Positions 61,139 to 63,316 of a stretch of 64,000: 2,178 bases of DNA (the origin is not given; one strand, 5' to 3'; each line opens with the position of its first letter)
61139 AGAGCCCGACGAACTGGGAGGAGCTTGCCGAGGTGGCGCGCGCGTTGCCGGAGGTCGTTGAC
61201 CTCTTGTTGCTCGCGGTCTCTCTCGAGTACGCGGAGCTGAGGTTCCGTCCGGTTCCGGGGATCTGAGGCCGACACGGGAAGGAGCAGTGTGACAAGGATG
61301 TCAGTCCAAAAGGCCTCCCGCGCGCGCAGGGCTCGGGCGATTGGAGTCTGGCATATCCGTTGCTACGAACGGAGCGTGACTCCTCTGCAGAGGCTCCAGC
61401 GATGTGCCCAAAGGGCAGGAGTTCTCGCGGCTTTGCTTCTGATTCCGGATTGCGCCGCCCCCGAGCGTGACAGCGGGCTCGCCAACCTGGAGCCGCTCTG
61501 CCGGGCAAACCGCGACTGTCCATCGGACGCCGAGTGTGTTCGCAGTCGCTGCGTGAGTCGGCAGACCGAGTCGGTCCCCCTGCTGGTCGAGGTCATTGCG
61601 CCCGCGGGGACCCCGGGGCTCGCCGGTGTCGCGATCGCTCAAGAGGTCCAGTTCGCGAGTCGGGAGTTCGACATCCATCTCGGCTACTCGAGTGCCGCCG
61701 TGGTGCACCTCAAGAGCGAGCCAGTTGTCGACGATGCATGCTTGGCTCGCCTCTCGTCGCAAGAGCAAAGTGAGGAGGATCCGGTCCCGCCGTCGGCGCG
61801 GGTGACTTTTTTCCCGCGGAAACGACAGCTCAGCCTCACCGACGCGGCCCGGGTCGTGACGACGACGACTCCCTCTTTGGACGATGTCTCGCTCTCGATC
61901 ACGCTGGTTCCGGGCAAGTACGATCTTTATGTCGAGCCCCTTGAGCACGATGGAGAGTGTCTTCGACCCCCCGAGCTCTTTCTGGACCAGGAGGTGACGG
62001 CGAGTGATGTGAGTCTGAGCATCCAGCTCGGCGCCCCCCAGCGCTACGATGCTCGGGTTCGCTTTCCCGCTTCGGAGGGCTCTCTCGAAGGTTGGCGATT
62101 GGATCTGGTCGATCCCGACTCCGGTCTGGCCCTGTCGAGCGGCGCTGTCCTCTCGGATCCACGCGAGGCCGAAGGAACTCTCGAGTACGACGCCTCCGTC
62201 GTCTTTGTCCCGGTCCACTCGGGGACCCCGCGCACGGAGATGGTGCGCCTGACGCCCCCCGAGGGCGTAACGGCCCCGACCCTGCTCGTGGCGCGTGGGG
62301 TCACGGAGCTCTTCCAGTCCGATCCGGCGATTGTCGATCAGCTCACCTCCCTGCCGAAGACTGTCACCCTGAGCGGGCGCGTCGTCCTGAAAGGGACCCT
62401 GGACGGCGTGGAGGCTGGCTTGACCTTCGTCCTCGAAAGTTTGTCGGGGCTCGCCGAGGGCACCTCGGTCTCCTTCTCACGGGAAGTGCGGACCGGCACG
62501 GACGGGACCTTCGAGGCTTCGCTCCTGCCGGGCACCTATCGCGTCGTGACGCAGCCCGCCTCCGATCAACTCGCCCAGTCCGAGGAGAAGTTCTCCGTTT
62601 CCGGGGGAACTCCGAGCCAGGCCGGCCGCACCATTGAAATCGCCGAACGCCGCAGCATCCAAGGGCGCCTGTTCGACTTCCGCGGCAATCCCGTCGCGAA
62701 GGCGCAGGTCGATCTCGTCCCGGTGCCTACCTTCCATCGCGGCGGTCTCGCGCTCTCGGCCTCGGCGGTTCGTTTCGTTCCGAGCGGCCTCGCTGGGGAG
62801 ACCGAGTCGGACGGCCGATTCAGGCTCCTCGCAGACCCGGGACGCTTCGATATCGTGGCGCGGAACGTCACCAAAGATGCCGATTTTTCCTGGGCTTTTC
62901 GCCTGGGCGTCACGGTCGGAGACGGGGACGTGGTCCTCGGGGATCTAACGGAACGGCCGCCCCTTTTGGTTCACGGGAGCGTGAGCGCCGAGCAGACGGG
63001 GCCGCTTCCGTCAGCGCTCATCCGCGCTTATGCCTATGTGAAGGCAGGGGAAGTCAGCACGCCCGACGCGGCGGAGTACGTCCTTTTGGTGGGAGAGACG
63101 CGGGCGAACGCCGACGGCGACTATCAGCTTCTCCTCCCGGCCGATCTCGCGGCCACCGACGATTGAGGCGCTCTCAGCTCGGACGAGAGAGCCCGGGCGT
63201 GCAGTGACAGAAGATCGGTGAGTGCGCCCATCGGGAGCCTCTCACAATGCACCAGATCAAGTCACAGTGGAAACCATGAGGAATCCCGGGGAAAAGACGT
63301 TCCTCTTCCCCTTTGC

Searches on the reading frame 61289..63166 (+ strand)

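Call 75: search_protein_families(library=pfam, proteins=[window:61289-63166:+], max_evalue=0.00001)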
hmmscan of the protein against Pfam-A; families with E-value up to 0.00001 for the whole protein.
window:61289-63166:+ (625 aa): 1 family
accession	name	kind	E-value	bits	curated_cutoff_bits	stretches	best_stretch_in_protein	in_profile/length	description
PF13620.12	CarboxypepD_reg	-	1.1e-07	32.5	32.3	0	395-422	27-55/82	Carboxypeptidase regulatory-like domain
